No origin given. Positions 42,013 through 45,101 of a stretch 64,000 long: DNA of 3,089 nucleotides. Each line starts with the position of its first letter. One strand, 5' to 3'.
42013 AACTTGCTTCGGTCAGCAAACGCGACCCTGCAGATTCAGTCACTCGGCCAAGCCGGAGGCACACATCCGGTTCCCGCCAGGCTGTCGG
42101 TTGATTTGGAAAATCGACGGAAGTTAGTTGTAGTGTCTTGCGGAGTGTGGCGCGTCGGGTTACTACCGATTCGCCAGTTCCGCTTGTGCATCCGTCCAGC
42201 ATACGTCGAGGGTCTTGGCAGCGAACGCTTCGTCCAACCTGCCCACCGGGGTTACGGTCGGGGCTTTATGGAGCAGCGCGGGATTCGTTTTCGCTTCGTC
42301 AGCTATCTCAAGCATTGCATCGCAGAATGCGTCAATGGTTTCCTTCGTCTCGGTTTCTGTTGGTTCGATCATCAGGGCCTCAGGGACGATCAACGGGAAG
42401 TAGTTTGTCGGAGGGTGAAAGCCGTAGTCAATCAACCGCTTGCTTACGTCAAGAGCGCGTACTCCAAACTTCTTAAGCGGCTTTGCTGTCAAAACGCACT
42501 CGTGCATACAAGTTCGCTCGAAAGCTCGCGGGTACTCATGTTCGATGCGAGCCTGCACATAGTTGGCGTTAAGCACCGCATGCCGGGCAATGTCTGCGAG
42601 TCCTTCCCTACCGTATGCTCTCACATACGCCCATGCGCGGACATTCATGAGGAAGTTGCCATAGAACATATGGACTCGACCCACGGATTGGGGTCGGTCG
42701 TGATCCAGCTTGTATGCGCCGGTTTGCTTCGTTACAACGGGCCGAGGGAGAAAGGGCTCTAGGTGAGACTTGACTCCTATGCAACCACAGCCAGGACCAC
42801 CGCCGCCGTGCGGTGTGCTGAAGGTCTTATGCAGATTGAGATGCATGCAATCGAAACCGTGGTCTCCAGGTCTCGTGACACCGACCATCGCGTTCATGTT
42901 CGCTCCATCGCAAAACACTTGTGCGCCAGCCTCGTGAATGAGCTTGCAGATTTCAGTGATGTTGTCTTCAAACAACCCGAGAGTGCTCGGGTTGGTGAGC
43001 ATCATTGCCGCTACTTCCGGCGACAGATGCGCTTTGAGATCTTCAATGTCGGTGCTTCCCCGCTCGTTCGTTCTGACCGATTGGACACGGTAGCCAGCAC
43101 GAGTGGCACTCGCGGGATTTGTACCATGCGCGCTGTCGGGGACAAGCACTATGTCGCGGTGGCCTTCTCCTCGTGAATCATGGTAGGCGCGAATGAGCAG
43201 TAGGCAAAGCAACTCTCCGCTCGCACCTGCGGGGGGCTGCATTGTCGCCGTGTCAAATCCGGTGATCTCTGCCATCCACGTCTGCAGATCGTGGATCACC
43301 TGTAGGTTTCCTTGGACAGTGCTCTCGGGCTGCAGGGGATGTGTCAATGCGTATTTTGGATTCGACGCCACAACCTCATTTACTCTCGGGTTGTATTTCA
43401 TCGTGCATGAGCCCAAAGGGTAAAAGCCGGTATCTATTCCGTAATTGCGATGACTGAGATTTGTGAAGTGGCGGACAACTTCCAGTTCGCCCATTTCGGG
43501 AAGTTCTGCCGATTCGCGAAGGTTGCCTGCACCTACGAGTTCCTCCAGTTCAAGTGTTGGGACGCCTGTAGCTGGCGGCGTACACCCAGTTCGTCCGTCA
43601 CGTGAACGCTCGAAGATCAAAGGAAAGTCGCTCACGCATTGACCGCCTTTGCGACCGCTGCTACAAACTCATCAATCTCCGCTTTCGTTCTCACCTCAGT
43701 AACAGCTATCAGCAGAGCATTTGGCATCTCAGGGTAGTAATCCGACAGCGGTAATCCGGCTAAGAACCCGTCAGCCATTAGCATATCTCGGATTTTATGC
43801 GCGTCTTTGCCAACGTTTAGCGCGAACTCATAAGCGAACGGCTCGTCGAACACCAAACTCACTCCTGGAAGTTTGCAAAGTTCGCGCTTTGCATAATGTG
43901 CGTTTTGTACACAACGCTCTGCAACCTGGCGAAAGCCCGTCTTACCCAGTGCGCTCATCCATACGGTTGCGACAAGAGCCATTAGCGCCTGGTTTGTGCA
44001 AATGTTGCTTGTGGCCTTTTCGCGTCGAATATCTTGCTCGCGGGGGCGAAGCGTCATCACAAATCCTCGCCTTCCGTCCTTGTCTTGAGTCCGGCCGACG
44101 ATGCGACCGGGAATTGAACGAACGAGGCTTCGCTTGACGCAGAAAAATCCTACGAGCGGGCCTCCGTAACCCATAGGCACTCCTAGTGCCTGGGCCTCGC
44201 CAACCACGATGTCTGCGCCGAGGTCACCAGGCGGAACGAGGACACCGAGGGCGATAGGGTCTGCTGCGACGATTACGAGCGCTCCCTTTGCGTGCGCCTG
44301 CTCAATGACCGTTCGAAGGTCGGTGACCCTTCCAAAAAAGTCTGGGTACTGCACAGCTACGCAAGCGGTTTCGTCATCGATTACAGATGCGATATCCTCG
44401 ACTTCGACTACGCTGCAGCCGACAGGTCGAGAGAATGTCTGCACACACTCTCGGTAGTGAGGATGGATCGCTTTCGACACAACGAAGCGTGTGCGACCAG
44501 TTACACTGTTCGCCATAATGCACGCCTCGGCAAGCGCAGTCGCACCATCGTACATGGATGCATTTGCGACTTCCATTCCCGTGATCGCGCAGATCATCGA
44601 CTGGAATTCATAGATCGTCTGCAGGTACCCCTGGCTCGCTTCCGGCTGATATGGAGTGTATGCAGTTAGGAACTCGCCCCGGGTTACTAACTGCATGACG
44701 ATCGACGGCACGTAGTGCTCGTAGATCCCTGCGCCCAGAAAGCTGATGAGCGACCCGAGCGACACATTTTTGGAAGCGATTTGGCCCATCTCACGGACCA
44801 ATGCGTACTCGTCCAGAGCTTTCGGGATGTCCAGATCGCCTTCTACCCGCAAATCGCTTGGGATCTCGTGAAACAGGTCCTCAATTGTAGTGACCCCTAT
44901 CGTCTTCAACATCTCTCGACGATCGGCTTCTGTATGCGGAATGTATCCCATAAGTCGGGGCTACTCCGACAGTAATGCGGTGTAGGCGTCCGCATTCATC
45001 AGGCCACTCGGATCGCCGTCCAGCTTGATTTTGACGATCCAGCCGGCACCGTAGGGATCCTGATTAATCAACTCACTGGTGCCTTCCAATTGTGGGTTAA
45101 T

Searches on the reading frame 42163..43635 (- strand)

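Call 76: search_protein_families(library=pfam, proteins=[window:42163-43635:-], max_evalue=0.00001)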
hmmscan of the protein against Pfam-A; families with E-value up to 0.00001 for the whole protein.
window:42163-43635:- (490 aa): 3 families
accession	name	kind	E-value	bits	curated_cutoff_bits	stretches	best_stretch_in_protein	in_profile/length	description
PF21478.3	GcvP2_C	-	3.3e-30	104.9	27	1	351-449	3-103/122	Glycine dehydrogenase, C-terminal domain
PF02347.22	GDC-P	-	1.3e-18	67.5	26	1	48-385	47-382/429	Glycine cleavage system P-protein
PF00266.25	Aminotran_5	-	1.5e-08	34.5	21.5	1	159-277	88-207/371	Aminotransferase class-V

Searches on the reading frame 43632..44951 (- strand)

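Call 76: search_protein_families(library=pfam, proteins=[window:43632-44951:-], max_evalue=0.00001)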
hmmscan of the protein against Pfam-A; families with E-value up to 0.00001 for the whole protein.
window:43632-44951:- (439 aa): 1 family
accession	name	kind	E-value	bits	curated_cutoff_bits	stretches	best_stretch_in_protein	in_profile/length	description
PF02347.22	GDC-P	-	6e-139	464.1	26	1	3-430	3-426/429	Glycine cleavage system P-protein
